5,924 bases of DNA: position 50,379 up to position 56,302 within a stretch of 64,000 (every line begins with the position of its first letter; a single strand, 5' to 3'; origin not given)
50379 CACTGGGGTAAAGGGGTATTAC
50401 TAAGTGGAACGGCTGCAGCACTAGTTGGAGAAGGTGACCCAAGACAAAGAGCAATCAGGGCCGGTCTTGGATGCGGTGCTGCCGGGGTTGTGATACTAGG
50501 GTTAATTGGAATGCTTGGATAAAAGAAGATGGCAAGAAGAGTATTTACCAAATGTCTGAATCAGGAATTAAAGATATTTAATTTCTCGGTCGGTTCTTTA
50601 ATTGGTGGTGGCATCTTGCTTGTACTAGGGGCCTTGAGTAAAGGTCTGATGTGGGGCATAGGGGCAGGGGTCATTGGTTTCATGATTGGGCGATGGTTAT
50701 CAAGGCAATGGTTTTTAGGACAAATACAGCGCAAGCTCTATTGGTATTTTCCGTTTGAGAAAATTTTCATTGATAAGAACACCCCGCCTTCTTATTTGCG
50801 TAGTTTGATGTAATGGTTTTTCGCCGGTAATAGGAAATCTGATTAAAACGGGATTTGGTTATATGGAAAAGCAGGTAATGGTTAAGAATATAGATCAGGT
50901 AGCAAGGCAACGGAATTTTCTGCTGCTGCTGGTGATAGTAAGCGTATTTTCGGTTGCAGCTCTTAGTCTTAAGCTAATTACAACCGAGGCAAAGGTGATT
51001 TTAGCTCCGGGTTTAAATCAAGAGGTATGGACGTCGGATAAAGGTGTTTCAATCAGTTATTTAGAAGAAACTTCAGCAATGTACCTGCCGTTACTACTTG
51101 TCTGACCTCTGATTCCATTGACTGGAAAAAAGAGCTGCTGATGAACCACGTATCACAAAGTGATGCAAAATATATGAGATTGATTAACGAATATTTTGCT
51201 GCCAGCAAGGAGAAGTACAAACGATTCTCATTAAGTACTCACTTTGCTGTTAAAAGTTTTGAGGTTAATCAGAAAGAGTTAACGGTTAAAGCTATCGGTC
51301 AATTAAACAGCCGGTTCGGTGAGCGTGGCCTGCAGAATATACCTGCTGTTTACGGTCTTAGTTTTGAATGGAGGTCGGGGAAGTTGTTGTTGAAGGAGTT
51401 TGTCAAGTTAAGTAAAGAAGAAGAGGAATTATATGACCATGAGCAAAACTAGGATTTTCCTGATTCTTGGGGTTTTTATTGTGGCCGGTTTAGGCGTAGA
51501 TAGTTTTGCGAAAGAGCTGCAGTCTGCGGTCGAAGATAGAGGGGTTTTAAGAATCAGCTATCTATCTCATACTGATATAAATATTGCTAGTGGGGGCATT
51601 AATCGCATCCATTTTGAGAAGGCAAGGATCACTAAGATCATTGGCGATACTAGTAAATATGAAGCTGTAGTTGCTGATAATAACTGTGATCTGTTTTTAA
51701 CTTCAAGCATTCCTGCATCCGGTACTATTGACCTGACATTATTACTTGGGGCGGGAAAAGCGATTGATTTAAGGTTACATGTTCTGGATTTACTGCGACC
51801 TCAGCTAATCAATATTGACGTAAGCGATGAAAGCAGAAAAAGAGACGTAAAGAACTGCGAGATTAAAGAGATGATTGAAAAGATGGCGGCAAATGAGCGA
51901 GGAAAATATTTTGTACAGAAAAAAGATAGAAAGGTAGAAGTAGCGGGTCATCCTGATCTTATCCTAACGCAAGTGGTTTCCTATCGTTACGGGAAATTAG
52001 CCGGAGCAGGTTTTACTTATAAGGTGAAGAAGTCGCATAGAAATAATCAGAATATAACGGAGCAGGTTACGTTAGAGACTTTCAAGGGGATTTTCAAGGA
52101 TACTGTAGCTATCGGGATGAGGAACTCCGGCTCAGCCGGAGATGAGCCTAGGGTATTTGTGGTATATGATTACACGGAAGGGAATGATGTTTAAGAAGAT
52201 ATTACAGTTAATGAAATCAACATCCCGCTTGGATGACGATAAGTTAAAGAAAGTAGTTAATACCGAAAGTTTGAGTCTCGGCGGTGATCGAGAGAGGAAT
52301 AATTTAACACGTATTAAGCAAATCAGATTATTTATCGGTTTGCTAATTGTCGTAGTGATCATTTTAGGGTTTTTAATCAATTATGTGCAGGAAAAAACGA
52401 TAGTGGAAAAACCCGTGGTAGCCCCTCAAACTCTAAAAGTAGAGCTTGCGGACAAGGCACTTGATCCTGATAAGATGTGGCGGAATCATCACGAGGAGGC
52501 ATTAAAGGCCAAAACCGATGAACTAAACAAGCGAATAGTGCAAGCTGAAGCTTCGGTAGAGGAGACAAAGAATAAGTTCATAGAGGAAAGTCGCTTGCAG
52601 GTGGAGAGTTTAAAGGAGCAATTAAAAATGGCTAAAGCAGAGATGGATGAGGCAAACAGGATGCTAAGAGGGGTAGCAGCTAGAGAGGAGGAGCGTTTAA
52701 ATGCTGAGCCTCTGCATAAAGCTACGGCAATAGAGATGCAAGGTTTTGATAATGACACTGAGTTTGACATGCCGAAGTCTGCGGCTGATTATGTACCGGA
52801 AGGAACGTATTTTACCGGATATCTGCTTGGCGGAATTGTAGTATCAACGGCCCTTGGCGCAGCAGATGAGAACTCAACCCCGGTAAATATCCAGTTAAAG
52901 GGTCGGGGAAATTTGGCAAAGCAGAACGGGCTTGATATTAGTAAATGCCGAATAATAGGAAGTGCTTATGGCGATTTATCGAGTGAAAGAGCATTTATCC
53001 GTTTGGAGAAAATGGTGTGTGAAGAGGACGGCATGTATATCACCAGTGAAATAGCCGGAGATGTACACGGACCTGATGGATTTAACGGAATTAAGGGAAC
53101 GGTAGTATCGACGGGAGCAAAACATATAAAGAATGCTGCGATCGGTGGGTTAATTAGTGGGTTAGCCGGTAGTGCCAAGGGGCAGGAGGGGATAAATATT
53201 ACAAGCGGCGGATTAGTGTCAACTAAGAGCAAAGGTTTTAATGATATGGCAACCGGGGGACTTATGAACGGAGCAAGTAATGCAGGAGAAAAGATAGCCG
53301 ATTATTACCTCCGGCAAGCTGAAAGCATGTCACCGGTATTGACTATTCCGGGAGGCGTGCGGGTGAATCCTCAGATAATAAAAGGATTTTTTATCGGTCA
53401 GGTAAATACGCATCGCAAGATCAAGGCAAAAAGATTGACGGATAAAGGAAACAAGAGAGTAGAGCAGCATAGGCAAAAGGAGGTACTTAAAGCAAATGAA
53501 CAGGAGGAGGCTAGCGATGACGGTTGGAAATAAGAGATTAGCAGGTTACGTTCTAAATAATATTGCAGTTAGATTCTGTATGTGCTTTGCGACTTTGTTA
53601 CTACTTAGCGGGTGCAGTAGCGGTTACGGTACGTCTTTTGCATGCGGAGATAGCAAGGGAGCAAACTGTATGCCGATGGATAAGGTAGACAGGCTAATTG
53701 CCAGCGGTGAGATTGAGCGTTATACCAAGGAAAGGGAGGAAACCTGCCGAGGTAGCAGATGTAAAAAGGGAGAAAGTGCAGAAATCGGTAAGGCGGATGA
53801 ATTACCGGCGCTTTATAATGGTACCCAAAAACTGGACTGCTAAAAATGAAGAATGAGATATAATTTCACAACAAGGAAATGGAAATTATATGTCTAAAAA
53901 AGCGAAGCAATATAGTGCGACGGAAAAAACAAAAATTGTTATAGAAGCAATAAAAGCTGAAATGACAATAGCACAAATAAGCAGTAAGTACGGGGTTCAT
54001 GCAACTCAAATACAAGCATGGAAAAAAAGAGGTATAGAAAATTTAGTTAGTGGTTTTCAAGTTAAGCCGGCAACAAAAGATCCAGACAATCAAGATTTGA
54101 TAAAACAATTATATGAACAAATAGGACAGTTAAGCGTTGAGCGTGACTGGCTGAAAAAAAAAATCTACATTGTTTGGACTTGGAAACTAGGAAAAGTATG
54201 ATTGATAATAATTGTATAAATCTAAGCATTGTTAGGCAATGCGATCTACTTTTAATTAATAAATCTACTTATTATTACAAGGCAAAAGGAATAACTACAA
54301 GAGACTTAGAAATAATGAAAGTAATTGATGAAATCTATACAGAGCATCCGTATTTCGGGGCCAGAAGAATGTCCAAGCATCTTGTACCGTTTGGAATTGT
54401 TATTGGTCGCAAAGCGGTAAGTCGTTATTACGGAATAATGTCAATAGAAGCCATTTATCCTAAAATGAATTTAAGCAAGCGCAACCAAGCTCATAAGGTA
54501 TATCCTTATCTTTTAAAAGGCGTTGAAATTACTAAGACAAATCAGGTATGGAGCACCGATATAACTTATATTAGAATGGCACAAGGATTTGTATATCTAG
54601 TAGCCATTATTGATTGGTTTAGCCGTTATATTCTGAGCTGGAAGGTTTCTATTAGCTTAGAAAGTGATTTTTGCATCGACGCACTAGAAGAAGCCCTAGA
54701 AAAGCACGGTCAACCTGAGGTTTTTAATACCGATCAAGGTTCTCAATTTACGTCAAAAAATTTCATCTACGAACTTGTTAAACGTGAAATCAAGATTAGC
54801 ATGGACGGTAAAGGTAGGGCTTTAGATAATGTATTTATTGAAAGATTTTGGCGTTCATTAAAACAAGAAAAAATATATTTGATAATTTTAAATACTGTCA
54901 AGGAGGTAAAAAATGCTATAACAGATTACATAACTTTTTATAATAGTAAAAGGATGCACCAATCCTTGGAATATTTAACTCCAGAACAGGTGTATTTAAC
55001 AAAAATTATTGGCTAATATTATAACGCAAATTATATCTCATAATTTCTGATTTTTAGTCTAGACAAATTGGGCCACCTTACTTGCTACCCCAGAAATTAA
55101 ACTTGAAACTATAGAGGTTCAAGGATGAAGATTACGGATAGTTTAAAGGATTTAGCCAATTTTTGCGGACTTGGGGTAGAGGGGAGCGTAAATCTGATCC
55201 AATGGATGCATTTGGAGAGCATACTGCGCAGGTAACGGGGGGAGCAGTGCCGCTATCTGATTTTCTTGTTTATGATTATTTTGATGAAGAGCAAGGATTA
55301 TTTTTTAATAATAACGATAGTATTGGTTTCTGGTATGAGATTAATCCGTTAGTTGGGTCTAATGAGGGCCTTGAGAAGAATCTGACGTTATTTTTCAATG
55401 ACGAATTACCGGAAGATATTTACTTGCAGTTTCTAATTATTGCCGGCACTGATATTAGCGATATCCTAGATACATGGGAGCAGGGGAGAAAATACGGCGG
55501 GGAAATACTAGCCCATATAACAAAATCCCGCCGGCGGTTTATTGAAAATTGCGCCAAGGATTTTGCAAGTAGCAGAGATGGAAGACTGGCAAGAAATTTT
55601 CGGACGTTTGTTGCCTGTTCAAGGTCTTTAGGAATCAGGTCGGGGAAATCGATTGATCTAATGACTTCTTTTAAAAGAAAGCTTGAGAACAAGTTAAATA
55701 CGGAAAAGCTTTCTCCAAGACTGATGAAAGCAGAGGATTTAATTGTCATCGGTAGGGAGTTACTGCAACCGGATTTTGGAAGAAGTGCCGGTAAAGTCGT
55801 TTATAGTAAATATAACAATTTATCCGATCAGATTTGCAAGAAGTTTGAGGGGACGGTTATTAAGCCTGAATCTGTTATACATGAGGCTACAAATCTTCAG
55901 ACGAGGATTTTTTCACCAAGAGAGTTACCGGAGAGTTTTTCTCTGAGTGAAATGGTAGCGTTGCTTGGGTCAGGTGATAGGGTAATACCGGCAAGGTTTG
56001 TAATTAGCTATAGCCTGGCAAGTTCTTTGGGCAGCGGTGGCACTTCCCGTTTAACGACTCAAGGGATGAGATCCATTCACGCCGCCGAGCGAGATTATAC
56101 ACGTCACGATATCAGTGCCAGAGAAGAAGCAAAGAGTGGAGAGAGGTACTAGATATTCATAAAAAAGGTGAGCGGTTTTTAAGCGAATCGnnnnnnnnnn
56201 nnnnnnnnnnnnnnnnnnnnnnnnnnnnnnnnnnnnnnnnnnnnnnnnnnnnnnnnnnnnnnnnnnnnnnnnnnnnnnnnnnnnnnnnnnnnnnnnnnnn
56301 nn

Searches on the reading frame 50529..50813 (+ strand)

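Call 27: search_protein_families(library=pfam, proteins=[window:50529-50813:+], max_evalue=0.01)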
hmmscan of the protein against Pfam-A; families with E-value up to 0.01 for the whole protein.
window:50529-50813:+ (94 aa): 1 family
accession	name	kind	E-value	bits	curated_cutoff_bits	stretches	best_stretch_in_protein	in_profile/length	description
PF07178.16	TraL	-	1.5e-08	35.2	24.4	1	7-93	4-89/90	TraL protein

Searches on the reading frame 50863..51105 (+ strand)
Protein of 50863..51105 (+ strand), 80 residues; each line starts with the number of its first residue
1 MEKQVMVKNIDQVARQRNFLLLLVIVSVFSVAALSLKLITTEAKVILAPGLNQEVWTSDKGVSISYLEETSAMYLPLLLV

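Call 62: search_protein_families(library=pfam, proteins=[window:50863-51105:+], max_evalue=0.001)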
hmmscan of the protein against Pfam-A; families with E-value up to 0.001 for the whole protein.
window:50863-51105:+ (80 aa): 1 family
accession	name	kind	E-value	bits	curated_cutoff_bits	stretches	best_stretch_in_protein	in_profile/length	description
PF05309.16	TraE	-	2e-09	37.6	24.8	1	1-78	1-81/182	TraE protein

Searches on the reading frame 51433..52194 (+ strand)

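Call 27: search_protein_families(library=pfam, proteins=[window:51433-52194:+], max_evalue=0.01)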
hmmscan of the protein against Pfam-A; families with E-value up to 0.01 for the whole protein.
window:51433-52194:+ (253 aa): 1 family
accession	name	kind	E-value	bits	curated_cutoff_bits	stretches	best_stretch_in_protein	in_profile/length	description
PF06586.17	TraK_N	-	0.0014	19.4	24.8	1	46-116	7-80/100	TraK N-terminal domain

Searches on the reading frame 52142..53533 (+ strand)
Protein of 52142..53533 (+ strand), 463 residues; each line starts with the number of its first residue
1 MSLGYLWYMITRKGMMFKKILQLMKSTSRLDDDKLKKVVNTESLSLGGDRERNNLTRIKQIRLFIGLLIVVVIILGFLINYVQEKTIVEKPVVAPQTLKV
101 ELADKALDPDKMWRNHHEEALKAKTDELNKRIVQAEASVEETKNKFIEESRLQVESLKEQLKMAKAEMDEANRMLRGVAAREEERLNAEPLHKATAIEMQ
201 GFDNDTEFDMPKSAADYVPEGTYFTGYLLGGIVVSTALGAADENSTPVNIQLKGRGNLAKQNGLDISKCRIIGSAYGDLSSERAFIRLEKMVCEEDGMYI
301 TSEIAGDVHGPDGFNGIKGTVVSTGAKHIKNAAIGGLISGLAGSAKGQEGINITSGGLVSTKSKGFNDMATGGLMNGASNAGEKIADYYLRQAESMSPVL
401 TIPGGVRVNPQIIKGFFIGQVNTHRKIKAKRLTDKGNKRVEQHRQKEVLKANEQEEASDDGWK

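Call 27: search_protein_families(library=pfam, proteins=[window:52142-53533:+], max_evalue=0.01)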
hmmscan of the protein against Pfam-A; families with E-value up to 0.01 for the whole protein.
window:52142-53533:+ (463 aa): 1 family
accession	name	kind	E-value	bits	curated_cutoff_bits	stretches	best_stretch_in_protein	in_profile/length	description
PF03743.19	TrbI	-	1.1e-22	81.2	35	1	217-410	1-180/188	Bacterial conjugation TrbI-like protein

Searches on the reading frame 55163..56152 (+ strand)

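Call 28: search_protein_families(library=pfam, proteins=[window:55163-56152:+], max_evalue=0.01)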
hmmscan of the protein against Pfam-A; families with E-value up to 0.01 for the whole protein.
window:55163-56152:+ (329 aa): 1 family
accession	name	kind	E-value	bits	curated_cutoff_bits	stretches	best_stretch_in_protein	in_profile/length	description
PF11130.14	TraC_F_IV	-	7.1e-39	134.3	28.1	1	31-285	1-267/375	TraC protein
